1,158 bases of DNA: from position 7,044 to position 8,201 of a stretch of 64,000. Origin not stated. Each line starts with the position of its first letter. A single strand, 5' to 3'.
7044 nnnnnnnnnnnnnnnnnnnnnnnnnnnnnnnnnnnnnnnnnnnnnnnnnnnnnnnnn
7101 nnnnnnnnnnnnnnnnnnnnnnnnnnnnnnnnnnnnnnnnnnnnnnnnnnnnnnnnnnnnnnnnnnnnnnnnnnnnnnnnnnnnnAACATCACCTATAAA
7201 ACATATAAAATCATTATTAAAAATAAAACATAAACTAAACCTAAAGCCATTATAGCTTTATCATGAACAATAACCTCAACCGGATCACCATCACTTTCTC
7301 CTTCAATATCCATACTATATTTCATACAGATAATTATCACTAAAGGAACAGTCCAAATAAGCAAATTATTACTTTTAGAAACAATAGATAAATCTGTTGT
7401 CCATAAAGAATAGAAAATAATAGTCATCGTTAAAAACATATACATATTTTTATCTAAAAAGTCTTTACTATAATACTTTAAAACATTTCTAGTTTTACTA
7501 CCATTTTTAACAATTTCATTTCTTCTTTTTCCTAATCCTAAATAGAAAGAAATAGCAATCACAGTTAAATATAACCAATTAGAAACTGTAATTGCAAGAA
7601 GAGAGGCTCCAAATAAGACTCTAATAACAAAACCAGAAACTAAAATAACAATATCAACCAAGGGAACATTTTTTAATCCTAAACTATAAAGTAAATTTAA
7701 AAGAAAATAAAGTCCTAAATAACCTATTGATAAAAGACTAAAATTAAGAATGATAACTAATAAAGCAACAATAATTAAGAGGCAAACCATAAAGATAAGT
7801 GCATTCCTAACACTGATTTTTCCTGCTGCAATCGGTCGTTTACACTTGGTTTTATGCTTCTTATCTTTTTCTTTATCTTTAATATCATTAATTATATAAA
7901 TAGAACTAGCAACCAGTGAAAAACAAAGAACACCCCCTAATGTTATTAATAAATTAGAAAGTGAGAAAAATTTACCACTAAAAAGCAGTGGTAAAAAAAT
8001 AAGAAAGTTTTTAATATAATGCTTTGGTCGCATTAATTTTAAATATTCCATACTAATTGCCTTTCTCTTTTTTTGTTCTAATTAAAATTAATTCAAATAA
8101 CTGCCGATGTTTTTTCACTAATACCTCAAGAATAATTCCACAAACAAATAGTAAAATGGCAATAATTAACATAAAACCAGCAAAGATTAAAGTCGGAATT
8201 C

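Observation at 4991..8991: DprE-less polyprenyl-phosphate phosphoribosyl module (UbiA/DPPR-synthase-like, HAD phosphatase, GT-C-like protein, GT2) inside a Firmicute wall-polymer operon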

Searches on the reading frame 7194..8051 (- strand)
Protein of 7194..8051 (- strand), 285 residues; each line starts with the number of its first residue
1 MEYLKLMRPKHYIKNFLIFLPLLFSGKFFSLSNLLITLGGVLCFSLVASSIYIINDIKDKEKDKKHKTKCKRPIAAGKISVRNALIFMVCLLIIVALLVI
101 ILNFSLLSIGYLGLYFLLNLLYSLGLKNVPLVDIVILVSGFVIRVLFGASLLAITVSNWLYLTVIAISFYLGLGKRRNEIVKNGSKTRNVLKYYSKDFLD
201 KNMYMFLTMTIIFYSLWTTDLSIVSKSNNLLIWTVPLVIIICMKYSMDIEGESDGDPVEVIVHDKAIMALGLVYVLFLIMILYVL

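Call 3: search_protein_families(library=pfam, proteins=[window:7194-8051:-])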
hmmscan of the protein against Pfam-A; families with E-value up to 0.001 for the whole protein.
window:7194-8051:- (285 aa): 1 family
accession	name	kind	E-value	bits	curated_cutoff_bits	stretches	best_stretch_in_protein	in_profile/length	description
PF01040.23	UbiA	-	3.3e-24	86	34.2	1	25-203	13-190/250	UbiA prenyltransferase family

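Call 4: search_protein_families(library=ncbifam, proteins=[window:7194-8051:-])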
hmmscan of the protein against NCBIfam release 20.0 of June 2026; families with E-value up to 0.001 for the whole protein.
window:7194-8051:- (285 aa): 13 families
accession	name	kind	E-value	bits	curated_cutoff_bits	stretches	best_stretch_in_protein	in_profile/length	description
NF008978.0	PRK12324.1-4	equivalog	1.2e-57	195.3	207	1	4-284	36-321/322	decaprenyl-phosphate phosphoribosyltransferase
NF008977.0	PRK12324.1-2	equivalog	3.5e-55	187.5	234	1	2-283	4-288/297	decaprenyl-phosphate phosphoribosyltransferase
NF006088.0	PRK08238.1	equivalog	4.7e-48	164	351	1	2-280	194-478/482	UbiA family prenyltransferase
NF008976.0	PRK12324.1-1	equivalog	6.3e-41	140.7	474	1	4-275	22-296/306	decaprenyl-phosphate phosphoribosyltransferase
NF009523.0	PRK12884.1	equivalog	2.1e-12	46.9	269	1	3-182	7-175/279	prenyltransferase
TIGR01474.1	ubiA_proteo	equivalog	1.5e-11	44.3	275.45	1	2-165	3-171/282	4-hydroxybenzoate octaprenyltransferase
TIGR01473.1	cyoE_ctaB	equivalog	2.3e-10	40.7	210.3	1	2-136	2-136/281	heme o synthase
NF009521.0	PRK12882.1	equivalog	4.7e-09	35.9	296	1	3-167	8-168/280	geranylgeranylglycerol-phosphate geranylgeranyltransferase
NF003349.0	PRK04375.1-2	equivalog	2.4e-07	30.3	246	1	27-136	54-160/318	heme o synthase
NF005742.0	PRK07566.1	equivalog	1.6e-06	27.4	313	1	30-124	58-151/315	chlorophyll synthase ChlG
NF003348.0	PRK04375.1-1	equivalog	5e-06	26.1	285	1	2-135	5-137/292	heme o synthase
NF009514.0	PRK12873.1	equivalog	5.5e-05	22.7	246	1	36-166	52-181/297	4-hydroxybenzoate polyprenyltransferase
NF009524.0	PRK12886.1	equivalog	0.00019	20.9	387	1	48-155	55-157/291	prenyltransferase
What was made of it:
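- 7194..8051 (-): Polyprenyl-phosphate 5-phosphoribosyltransferase (PPPRS, UbiA superfamily, Rv3806c type). Predicted to make polyprenyl-P-ribose-5-P from PRPP. NCBIfam DPPRS models score 195 and 188 bits, against under 47 bits for other UbiA subfamilies (call 4).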

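Call 7: search_solved_structures(query=window:7194-8051:-, max_evalue=0.01, show_alignments=2)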
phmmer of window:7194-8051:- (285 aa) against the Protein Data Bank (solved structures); distinct sequences matched with E-value up to 0.01: 3.
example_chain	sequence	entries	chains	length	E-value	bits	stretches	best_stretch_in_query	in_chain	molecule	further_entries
8j8j_D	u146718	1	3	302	2.1e-31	112.6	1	4-275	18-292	Decaprenyl-phosphate phosphoribosyltransferase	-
8j8k_A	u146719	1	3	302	7.9e-24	87.8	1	4-275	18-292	Decaprenyl-phosphate phosphoribosyltransferase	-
4tq3_A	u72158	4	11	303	3.8e-07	33.1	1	2-279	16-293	Prenyltransferase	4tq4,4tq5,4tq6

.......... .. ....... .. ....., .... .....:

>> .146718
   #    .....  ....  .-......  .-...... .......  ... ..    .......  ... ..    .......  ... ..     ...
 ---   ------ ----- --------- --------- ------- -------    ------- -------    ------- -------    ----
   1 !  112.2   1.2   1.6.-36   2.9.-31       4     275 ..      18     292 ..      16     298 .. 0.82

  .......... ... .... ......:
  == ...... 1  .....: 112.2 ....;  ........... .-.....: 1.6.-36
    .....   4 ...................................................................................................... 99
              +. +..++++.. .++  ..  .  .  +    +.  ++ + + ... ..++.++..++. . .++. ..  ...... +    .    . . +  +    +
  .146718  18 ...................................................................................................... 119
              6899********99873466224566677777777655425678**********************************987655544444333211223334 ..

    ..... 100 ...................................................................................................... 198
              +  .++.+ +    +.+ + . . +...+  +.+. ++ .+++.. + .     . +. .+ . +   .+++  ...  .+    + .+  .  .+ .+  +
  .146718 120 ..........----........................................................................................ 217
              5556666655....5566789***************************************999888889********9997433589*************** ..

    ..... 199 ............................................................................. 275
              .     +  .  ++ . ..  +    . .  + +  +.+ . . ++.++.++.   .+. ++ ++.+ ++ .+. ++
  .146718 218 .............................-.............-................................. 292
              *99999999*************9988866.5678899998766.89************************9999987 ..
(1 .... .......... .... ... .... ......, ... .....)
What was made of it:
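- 7194..8051 (-): PDB 8j8j matches at E 2e-31 over residues 4-275 (call 7).
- On Polyprenyl-phosphate 5-phosphoribosyltransferase (DPPRS/PPPRS, Rv3806c type): PDB 8j8j matches at E 2e-31 over residues 4-275 against 18-292 (call 7).
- Full-length alignment to Mtb Rv3806c (8j8j) at E 2e-31 (call 7).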

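Call 10: find_homologous_proteins(query=window:7194-8051:-, max_evalue=1e-10)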
Query window:7194-8051:- (285 aa): 4926 proteins with E <= 1e-10 among 8000 candidates; the best 120 are listed.
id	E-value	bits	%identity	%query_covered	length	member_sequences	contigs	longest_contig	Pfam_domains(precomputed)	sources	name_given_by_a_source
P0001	7.2e-173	591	100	100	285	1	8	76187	PF01040.24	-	-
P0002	4.6e-159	546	92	100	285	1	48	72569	PF01040.24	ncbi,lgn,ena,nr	ncbi:MAG TPA: UbiA prenyltransferase family protein [Candidatus Onthousia faecavium]|nr:UbiA prenylt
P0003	8.1e-146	503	81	100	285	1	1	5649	PF01040.24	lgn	-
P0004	1.3e-145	502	81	100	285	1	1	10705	PF01040.24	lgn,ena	-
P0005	2.1e-145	501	81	100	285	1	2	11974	PF01040.24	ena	-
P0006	2.2e-145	501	81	100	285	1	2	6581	PF01040.24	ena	-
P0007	5.7e-145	500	81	100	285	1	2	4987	PF01040.24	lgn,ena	-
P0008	5.9e-145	500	81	100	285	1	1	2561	PF01040.24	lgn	-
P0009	1.1e-144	499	81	100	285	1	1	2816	PF01040.24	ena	-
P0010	1.2e-144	499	81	100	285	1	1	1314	PF01040.24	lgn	-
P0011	1.3e-144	499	81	100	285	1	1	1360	PF01040.24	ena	-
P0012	1.8e-144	498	81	100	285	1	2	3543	PF01040.24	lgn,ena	-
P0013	1.8e-144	498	81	100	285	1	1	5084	PF01040.24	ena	-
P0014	2.4e-144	498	81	100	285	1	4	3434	PF01040.24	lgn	-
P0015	4.6e-144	497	81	100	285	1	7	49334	PF01040.24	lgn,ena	-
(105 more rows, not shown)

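Call 36: search_dna_similar(query=window:7194-8051:-, collection=phages, mode=protein, max_rows=20)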
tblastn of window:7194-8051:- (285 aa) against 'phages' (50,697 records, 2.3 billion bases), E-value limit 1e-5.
Records with a match: 1; places in all: 1; records where one place covers at least 80% of the query: 1.
Best place of each record, by identity: <60% 1.
By first word of the organism name: Bacteriophage 1.
By host as written in the record: - 1.
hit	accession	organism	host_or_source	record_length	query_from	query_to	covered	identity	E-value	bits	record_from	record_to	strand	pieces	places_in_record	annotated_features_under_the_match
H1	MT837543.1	Bacteriophage sp.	human fecal samples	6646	4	283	98%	28.0%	2e-18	91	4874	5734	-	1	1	record has no annotation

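Call 39: get_annotated_region(hit=H1, flank=6000)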
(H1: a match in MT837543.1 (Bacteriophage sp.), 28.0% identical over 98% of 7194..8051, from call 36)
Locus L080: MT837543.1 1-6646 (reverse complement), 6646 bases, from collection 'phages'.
description: UNVERIFIED: Bacteriophage sp. clone scaffold_5080 genomic sequence.
organism: Bacteriophage sp. (NCBI taxid 38018)
taxonomy: Viruses
host: -; source: human fecal samples; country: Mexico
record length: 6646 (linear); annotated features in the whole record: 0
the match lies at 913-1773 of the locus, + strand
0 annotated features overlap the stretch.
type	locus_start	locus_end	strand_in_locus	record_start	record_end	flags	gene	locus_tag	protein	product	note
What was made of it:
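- Tried and rejected: There was one weak UbiA hit in an unannotated fragment (calls 36, 39).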

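Call 42: search_dna_similar(query=window:7194-8051:-, collection=plasmids, mode=protein, max_rows=40)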
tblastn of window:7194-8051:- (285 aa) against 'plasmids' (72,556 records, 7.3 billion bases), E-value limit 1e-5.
Records with a match: 30; places in all: 30; records where one place covers at least 80% of the query: 22.
Best place of each record, by identity: <60% 30.
By first word of the organism name: Rhizobium 4; Lactococcus 2; Streptomyces 2; Natronococcus 2; Ruegeria 2; Vibrio 2; Salipiger 2; Chondrinema 1; Flammeovirgaceae 1; Kovacikia 1; and 11 more.
By predicted mobility (MOB-suite, as given by PLSDB): non-mobilizable 25; mobilizable 4; conjugative 1.
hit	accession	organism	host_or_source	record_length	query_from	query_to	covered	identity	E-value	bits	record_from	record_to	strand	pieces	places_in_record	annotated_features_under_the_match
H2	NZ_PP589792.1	Lactococcus sp.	Bacterial culture,Dairy environment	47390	4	285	99%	51.6%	1e-62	220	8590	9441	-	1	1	decaprenyl-phosphate phosphoribosyltransferase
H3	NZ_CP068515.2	Lactococcus cremoris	Whole organism,Dairy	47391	4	285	99%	51.6%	1e-62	220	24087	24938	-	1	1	decaprenyl-phosphate phosphoribosyltransferase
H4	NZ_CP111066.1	Chondrinema litorale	Seaweed,red alga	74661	1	283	99%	37.7%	4e-26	114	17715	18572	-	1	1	decaprenyl-phosphate phosphoribosyltransferase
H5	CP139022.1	Flammeovirgaceae bacterium SG7u.111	Seagrass,tissue sample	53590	1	283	99%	35.8%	1e-26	116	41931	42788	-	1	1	decaprenyl-phosphate phosphoribosyltransferase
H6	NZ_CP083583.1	Kovacikia minuta CCNUW1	cell culture,fresh water lake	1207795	3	282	98%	31.2%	5e-20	97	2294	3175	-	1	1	record has no annotation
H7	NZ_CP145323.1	Rhodococcus ruber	-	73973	4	275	95%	30.5%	6e-21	100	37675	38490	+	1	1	decaprenyl-phosphate phosphoribosyltransferase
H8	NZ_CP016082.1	Streptomyces sp. SAT1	Adenophora trachelioides Maxim.,single ...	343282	4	275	95%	29.2%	4e-6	56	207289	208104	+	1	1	UbiA prenyltransferase family protein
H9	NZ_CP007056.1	Halostagnicola larsenii XH-48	-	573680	5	257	89%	31.3%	3e-12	74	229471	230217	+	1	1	decaprenyl-phosphate phosphoribosyltransferase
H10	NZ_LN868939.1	Nocardia farcinica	not known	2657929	4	283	98%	28.1%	7e-18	91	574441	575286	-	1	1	none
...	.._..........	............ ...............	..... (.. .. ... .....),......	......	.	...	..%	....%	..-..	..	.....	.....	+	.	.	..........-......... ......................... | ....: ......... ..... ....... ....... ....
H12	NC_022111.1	Prevotella sp. oral taxon 299 str. F0039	Homo sapiens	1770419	4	285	99%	27.6%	6e-18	91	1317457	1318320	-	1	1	none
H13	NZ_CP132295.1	Natronococcus sp. AD-5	cell culture,sediment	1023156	4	283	98%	27.7%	6e-11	70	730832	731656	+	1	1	record has no annotation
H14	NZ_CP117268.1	Rhizobium rhododendri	Rhododendron sp.,pure bacterial ...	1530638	2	282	99%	27.2%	3e-9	65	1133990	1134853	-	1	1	record has no annotation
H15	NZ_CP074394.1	Agrobacterium salinitolerans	Cotton,tiaaue sample,root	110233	2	281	98%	27.2%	4e-12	74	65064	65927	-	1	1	UbiA family prenyltransferase | FAD-binding oxidoreductase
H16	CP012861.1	Persicobacter sp. JZB09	cell culture,soil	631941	4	284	99%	26.9%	1e-8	63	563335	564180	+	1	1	record has no annotation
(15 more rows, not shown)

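Call 44: get_annotated_region(hit=H3, flank=12000)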
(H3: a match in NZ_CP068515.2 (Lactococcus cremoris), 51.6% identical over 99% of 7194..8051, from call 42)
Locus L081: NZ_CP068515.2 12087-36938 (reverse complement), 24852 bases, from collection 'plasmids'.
description: Lactococcus cremoris strain F.2.7 plasmid pF27D, complete sequence
organism: Lactococcus cremoris (NCBI taxid 1359)
taxonomy: Bacteria; Bacillota; Bacilli; Lactobacillales; Streptococcaceae; Lactococcus; Lactococcus cremoris
host: -; source: Whole organism,Dairy; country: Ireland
typing (MOB-suite, as given by PLSDB): mobilizable; replicon rep_cluster_414,rep_cluster_556; relaxase MOBP,MOB_Unknown
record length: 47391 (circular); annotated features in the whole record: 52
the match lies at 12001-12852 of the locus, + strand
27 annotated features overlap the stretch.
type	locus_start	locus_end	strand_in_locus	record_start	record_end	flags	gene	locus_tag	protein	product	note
CDS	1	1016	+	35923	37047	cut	-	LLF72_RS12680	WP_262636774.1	glycosyltransferase family 4 protein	-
CDS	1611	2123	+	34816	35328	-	-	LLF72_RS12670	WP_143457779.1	hypothetical protein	-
CDS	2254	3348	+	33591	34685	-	-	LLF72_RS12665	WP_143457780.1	glycosyltransferase family 1 protein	-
CDS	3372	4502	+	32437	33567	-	-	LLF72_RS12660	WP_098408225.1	glycoside hydrolase family 99-like domain-containing protein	-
CDS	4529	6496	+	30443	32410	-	-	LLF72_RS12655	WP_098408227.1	capsular polysaccharide synthesis protein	-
CDS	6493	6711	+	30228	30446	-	-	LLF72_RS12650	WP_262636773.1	hypothetical protein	-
CDS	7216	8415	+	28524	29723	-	-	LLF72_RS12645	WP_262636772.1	O-antigen ligase family protein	-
CDS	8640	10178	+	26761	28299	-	-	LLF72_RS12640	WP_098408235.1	oligosaccharide flippase family protein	-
CDS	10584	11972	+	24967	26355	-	-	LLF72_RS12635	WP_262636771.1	hypothetical protein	-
CDS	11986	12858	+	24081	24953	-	-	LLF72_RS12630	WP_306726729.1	decaprenyl-phosphate phosphoribosyltransferase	-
CDS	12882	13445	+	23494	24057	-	-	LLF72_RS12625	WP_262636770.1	HAD-IB family phosphatase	GO:0008152 - metabolic process [Evidence IEA]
CDS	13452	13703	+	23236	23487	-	-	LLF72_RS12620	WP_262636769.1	GtrA family protein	GO:0000271 - polysaccharide biosynthetic process [Evidence IEA]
CDS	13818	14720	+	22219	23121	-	-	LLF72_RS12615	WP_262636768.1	phosphodiester glycosidase family protein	-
CDS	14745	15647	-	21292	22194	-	-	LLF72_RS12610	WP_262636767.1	LCP family protein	-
CDS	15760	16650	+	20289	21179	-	-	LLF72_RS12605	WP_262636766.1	IS982-like element IS982B family transposase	GO:0006313 - DNA transposition [Evidence IEA]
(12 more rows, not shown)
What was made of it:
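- A Lactococcus cremoris EPS plasmid carries the full set: membrane protein, PPPRS, HAD-IB and GtrA (call 44). In Lactococcus it lies in a Wzx/Wzy EPS cluster rather than an ABC-dependent one (call 44).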

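Call 60: get_annotated_region(hit=H15, flank=9000)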
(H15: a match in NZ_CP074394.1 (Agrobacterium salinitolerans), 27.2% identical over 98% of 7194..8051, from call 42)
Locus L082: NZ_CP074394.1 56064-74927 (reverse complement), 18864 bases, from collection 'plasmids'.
description: Agrobacterium salinitolerans strain DG3-1 plasmid pDG3-1a, complete sequence
organism: Agrobacterium salinitolerans (NCBI taxid 1183413)
taxonomy: Bacteria; Pseudomonadota; Alphaproteobacteria; Hyphomicrobiales; Rhizobiaceae; Agrobacterium; Agrobacterium salinitolerans
host: -; source: Cotton,tiaaue sample,root; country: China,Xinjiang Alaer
typing (MOB-suite, as given by PLSDB): conjugative; relaxase MOBP; mating-pair formation MPF_T
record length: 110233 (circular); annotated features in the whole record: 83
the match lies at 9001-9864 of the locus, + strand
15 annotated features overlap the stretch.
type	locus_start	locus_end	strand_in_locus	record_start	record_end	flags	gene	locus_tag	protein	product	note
CDS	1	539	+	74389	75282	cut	rfbD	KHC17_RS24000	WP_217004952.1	dTDP-4-dehydrorhamnose reductase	GO:0019305 - dTDP-rhamnose biosynthetic process [Evidence IEA]; GO:0009243 - O antigen biosynthetic process [Evidence ...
CDS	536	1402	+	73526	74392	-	rfbA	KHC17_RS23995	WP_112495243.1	glucose-1-phosphate thymidylyltransferase RfbA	GO:0019305 - dTDP-rhamnose biosynthetic process [Evidence IEA]; GO:0009243 - O antigen biosynthetic process [Evidence ...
CDS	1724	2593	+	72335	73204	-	-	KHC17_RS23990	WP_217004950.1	glycosyltransferase family 2 protein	-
CDS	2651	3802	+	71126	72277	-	-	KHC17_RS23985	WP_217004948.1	rhamnan synthesis F family protein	-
CDS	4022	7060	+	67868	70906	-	-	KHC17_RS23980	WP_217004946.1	glycosyltransferase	-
CDS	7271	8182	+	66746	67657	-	-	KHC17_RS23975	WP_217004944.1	class I SAM-dependent methyltransferase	-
CDS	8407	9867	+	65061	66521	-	-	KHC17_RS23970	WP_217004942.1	UbiA family prenyltransferase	-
CDS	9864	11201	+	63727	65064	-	-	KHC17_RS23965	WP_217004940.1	FAD-binding oxidoreductase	-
CDS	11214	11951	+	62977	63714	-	-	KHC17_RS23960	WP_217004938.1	SDR family NAD(P)-dependent oxidoreductase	-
CDS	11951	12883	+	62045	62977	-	-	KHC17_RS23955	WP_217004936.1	NAD-dependent epimerase/dehydratase family protein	-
CDS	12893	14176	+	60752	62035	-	-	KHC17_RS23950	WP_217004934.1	NAD(P)/FAD-dependent oxidoreductase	-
CDS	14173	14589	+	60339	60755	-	-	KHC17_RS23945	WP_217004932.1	GtrA family protein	-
CDS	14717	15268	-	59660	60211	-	-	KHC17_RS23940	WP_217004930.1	hypothetical protein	-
CDS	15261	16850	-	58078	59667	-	-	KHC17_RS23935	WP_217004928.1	hypothetical protein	-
CDS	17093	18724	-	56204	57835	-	-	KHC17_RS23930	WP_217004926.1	hypothetical protein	-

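Call 61: get_annotated_region(hit=H7, flank=8000)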
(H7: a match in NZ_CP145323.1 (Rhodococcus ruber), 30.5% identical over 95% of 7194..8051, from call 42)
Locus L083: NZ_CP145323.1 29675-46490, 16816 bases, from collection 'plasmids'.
description: Rhodococcus ruber strain MSA14 plasmid pmega_4, complete sequence
organism: Rhodococcus ruber (NCBI taxid 1830)
taxonomy: Bacteria; Actinomycetota; Actinomycetes; Mycobacteriales; Nocardiaceae; Rhodococcus; Rhodococcus ruber
host: -; source: -; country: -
typing (MOB-suite, as given by PLSDB): non-mobilizable
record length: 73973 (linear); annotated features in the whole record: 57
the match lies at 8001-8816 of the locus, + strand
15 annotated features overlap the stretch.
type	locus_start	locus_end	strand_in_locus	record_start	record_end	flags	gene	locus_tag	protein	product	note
CDS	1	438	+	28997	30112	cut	-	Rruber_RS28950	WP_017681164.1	aromatic ring-hydroxylating dioxygenase subunit alpha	-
CDS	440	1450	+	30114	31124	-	-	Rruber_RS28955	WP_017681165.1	PDR/VanB family oxidoreductase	-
CDS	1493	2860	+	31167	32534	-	-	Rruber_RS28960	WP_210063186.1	MFS transporter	GO:0055085 - transmembrane transport [Evidence IEA]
CDS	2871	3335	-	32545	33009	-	-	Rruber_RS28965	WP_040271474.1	DUF2231 domain-containing protein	-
CDS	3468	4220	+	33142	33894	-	-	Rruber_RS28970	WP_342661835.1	MerR family transcriptional regulator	GO:0006355 - regulation of DNA-templated transcription [Evidence IEA]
CDS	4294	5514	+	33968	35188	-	glf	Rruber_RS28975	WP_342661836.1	UDP-galactopyranose mutase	GO:0009273 - peptidoglycan-based cell wall biogenesis [Evidence IEA]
CDS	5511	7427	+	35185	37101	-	-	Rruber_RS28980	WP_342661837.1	glycosyltransferase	-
CDS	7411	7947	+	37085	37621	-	-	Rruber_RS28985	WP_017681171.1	phosphatase PAP2 family protein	-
CDS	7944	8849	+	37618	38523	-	-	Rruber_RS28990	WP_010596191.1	decaprenyl-phosphate phosphoribosyltransferase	-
CDS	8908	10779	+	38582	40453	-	zomB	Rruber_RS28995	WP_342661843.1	flagellar motor control protein ZomB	-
CDS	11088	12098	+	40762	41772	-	-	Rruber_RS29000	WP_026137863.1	alpha/beta hydrolase family protein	-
CDS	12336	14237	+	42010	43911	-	-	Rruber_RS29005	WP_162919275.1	alpha/beta hydrolase-fold protein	-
CDS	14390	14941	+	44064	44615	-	-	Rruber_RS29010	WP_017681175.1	DUF732 domain-containing protein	-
CDS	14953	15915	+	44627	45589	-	-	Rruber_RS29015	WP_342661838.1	cutinase family protein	-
CDS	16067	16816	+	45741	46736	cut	-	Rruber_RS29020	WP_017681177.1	LLM class F420-dependent oxidoreductase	-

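Call 63: search_protein_families(library=pfam, proteins=[L082:15261-16850:-, L082:17093-18724:-, L081:13452-13703:+, L081:10584-11972:+], max_evalue=0.01)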
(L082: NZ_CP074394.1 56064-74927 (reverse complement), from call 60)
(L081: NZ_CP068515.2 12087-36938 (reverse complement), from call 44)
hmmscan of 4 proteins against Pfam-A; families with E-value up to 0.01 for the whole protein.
L082:15261-16850:- (529 aa): 0 families

L082:17093-18724:- (543 aa): 0 families

L081:13452-13703:+ (83 aa): 1 family
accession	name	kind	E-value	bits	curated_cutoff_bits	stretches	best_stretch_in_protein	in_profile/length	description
PF04138.20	GtrA_DPMS_TM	-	5.4e-07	30.3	26.1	1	13-82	2-68/117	GtrA/DPMS, transmembrane domain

L081:10584-11972:+ (462 aa): 0 families
